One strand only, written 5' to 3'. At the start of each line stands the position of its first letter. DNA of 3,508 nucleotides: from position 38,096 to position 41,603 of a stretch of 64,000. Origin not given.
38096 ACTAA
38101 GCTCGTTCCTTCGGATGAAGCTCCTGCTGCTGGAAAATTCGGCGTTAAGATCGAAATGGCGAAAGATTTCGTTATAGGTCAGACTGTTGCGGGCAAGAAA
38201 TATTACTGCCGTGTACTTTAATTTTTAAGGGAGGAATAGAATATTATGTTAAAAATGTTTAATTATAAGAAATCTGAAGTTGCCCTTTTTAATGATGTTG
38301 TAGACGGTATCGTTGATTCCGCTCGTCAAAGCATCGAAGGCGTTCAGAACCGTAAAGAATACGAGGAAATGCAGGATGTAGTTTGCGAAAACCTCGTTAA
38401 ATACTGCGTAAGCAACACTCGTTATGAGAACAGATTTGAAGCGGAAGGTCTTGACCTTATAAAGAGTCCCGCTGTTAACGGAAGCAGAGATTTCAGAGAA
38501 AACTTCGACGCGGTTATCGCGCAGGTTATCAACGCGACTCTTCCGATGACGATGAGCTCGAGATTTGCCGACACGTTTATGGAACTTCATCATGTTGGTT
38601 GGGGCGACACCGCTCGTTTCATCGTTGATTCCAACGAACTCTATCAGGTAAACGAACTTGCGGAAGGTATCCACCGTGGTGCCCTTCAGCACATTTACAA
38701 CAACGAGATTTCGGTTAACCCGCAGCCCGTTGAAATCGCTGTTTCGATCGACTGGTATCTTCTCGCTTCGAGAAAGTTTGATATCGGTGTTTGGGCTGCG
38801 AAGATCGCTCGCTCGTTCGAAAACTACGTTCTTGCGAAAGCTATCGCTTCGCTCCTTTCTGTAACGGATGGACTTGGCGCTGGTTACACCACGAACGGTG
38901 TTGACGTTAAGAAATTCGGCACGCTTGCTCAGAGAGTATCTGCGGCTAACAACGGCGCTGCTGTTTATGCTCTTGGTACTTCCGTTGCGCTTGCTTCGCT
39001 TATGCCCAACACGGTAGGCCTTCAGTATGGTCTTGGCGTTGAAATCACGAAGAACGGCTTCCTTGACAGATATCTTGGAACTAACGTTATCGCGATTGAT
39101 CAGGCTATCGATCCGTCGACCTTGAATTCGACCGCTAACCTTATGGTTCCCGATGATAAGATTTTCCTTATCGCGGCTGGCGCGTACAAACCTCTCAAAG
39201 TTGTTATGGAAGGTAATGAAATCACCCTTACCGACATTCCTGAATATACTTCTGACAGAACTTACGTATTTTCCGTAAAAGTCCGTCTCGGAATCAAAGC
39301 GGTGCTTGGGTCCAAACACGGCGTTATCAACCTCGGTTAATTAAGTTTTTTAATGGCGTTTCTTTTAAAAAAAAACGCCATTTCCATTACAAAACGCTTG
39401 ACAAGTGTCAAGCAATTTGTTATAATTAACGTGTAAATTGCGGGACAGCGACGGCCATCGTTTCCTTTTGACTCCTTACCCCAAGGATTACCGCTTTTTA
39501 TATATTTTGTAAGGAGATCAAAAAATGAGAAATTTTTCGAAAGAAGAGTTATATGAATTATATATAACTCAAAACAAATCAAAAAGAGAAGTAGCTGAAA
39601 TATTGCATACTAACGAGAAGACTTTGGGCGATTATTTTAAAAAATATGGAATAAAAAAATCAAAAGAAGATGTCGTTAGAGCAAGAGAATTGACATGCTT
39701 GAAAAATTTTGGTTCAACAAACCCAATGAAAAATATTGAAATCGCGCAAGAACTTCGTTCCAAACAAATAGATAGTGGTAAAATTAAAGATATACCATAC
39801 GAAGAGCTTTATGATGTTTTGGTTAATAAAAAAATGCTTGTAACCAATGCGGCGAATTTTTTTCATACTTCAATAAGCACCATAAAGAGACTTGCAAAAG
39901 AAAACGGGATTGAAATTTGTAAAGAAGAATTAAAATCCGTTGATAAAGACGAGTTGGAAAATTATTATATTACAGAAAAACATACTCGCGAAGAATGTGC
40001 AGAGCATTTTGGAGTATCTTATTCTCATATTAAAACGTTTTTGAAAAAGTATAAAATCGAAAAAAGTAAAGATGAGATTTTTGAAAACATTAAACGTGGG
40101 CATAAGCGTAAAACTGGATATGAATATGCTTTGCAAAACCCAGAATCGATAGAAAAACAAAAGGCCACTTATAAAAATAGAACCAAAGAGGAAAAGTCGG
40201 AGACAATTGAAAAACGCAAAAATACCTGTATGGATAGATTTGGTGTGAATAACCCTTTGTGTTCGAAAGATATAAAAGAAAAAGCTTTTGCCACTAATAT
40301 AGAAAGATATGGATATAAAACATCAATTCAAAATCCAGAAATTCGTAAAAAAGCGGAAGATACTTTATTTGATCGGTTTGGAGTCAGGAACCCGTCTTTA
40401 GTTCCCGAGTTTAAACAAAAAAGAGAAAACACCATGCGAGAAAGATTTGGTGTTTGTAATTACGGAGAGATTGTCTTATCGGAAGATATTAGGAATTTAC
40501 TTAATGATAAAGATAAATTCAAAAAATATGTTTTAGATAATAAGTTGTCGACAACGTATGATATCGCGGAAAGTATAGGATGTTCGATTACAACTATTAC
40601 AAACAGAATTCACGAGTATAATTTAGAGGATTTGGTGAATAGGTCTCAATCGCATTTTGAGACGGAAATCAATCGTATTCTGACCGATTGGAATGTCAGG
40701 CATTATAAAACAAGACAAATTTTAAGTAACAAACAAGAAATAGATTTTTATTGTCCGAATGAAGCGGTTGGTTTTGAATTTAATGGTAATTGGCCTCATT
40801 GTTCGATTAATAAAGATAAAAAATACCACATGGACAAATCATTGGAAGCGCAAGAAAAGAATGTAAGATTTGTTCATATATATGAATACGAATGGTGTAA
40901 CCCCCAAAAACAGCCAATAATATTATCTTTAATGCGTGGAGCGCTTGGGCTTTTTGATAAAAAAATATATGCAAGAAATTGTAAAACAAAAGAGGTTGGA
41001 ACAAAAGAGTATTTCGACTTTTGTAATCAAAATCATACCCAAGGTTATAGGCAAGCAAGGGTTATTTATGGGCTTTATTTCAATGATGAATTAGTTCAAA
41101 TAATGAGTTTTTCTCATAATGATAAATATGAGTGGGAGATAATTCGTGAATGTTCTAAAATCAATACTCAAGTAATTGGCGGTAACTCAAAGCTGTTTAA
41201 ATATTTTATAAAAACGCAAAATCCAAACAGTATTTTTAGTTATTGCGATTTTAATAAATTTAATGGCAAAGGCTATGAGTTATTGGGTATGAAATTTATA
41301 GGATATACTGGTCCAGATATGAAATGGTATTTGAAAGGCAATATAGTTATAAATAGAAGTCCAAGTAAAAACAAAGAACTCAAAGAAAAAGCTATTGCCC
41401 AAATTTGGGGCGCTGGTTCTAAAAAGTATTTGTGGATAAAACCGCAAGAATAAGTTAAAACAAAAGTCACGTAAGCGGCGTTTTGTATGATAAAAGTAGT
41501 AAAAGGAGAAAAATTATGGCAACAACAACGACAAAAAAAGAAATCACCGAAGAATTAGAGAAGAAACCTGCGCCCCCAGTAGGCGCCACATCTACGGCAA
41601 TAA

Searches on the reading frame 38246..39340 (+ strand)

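Call 12: search_protein_families(library=phrogs, proteins=[window:38246-39340:+], max_evalue=0.00001)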
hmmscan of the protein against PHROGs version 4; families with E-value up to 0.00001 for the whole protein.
window:38246-39340:+ (364 aa): 2 families
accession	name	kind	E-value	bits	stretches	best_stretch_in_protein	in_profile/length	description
phrog_4088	-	unknown function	3.5e-41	142.6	1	81-362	52-330/332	-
phrog_22779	-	unknown function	1.8e-08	35.2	1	178-363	20-204/205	-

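Call 62: search_protein_families(library=pfam, proteins=[window:38246-39340:+], max_evalue=0.01)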
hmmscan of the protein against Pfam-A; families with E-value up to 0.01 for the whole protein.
window:38246-39340:+ (364 aa): 0 families

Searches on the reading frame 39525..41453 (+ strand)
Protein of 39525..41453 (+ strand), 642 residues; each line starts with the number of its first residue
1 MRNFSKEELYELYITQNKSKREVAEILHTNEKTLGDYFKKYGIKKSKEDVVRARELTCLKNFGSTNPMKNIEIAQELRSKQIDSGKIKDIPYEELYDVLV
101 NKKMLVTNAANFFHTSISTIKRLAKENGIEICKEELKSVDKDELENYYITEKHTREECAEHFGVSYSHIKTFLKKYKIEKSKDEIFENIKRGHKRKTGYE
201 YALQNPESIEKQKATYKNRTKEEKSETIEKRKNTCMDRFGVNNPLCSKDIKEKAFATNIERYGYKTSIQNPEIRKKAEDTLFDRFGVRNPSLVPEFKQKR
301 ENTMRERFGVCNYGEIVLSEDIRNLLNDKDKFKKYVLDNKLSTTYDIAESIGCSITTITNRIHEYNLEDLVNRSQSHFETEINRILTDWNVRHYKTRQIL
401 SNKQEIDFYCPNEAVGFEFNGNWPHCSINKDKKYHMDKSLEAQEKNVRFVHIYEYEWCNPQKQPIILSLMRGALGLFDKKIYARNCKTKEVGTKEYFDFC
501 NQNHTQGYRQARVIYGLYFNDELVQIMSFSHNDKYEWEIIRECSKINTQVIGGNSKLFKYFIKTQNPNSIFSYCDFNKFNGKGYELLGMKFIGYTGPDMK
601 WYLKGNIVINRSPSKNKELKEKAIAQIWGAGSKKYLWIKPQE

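Call 10: search_protein_families(library=phrogs, proteins=[window:39525-41453:+], max_evalue=0.001)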
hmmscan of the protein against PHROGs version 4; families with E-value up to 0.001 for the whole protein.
window:39525-41453:+ (642 aa): 12 families
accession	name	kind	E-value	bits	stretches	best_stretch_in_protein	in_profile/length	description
phrog_3339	-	DNA, RNA and nucleotide metabolism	1.8e-85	289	2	226-623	120-503/536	homing endonuclease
phrog_559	-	DNA, RNA and nucleotide metabolism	8.6e-49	167.8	1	101-622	37-567/607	HNH endonuclease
phrog_29804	-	unknown function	3.7e-29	103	1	401-602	273-471/534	-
phrog_8446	-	DNA, RNA and nucleotide metabolism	1.6e-18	68.1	2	98-235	23-143/211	HNH endonuclease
phrog_12058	-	unknown function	3.8e-12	46.3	2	90-181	388-478/768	-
phrog_7545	-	DNA, RNA and nucleotide metabolism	3.3e-11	44.6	1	139-211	5-80/160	HNH endonuclease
phrog_9759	-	DNA, RNA and nucleotide metabolism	4.7e-09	37.6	1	139-183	6-50/242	DNA binding protein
phrog_14131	-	DNA, RNA and nucleotide metabolism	2.4e-06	27.9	1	6-186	134-336/351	DNA binding protein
phrog_125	-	DNA, RNA and nucleotide metabolism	5.2e-06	27.2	0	148-224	175-251/254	DNA invertase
phrog_4494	-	unknown function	9.3e-06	27.1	0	103-183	18-105/109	-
phrog_664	-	DNA, RNA and nucleotide metabolism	0.00084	20.2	0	19-47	102-130/210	DNA binding protein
phrog_9217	-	transcription regulation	0.00097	20.3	0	10-46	45-81/111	transcriptional regulator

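Call 62: search_protein_families(library=pfam, proteins=[window:39525-41453:+], max_evalue=0.01)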
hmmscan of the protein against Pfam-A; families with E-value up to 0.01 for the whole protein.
window:39525-41453:+ (642 aa): 9 families
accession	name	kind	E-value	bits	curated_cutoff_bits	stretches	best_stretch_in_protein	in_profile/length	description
PF24308.1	DUF7487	-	7.6e-29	101.6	27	2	210-310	1-105/220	Family of unknown function (DUF7487)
PF13518.12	HTH_28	-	1.6e-07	31.7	25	1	147-178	8-38/52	Helix-turn-helix domain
PF18024.7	HTH_50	-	2.7e-05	24.2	27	0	347-367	29-49/50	Helix-turn-helix domain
PF13542.12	HTH_Tnp_ISL3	-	3.3e-05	23.7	27.4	0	16-41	26-50/51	Helix-turn-helix domain of transposase family ISL3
PF14420.11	Clr5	-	7.7e-05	23.2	22.3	1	6-30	9-33/54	Clr5 domain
PF13384.12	HTH_23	-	9.5e-05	22.5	24.6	0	343-369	19-48/50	Homeodomain-like domain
PF08281.18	Sigma70_r4_2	-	0.00021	21.3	25.7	0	344-363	29-48/54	Sigma-70, region 4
PF02042.20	RWP-RK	-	0.00079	19.7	29.3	0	105-130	14-39/49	RWP-RK domain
PF10281.14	Ish1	-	0.0093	16.7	26.6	0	165-182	5-22/37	Putative nuclear envelope organisation protein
